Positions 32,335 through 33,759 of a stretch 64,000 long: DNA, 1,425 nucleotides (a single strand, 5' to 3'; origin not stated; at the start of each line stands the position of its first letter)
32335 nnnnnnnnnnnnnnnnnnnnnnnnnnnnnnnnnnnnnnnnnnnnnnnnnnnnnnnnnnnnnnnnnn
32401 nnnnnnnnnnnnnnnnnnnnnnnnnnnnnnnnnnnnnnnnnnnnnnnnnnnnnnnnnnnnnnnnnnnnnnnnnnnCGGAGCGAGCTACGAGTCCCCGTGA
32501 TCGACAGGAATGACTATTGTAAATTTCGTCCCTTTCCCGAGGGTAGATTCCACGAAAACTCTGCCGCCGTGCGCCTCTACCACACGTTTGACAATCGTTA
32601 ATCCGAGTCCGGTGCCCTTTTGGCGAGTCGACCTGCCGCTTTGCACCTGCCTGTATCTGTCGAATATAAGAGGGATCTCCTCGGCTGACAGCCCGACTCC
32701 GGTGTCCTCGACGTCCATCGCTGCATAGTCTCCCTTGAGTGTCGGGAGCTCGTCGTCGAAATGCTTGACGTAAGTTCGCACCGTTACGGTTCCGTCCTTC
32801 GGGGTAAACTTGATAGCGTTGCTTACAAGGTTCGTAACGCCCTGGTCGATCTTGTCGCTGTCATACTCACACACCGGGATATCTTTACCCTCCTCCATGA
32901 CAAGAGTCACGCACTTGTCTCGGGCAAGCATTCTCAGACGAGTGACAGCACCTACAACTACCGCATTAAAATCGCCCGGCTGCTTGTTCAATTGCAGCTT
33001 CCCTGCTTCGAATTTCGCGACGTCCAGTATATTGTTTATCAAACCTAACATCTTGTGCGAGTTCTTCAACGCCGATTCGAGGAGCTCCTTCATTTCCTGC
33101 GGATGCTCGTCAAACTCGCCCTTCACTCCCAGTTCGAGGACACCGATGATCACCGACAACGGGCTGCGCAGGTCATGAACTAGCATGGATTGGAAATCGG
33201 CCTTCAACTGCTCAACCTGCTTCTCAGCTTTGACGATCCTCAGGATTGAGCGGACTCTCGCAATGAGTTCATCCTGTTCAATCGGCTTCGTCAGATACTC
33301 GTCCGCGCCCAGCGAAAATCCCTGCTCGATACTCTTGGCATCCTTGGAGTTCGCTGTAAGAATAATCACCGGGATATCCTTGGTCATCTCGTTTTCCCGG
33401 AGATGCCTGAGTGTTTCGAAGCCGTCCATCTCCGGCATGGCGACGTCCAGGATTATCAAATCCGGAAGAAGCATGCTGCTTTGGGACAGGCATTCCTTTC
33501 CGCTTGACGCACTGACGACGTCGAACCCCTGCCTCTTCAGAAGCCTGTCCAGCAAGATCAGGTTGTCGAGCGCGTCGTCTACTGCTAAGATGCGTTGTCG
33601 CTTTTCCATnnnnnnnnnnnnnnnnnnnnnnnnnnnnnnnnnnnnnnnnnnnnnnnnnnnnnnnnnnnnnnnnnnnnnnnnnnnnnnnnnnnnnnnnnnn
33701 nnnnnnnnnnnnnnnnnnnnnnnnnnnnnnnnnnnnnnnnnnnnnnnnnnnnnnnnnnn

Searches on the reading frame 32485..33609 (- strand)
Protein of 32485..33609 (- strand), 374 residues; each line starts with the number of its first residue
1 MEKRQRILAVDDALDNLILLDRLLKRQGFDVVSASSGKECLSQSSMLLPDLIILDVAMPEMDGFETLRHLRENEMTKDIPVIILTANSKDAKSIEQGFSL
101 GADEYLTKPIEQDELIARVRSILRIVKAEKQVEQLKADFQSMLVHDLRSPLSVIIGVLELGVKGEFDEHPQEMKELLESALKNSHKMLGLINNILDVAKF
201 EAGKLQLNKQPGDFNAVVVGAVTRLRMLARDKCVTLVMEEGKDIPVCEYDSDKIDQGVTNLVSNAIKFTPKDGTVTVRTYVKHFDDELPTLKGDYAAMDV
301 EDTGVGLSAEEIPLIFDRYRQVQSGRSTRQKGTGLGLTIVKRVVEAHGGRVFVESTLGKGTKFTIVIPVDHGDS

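Call 25: search_protein_families(library=pfam, proteins=[window:32485-33609:-], max_evalue=0.001)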
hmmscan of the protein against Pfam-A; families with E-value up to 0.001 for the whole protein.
window:32485-33609:- (374 aa): 3 families
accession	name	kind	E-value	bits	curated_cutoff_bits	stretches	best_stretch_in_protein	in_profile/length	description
PF02518.31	HATPase_c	-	2.9e-28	98.9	26.4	1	250-370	2-110/111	Histidine kinase-, DNA gyrase B-, and HSP90-like ATPase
PF00072.30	Response_reg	-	8e-28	97.3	30.2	1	7-120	1-111/111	Response regulator receiver domain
PF00512.31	HisKA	-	3.5e-14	53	26.9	1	136-203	2-66/66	His Kinase A (phospho-acceptor) domain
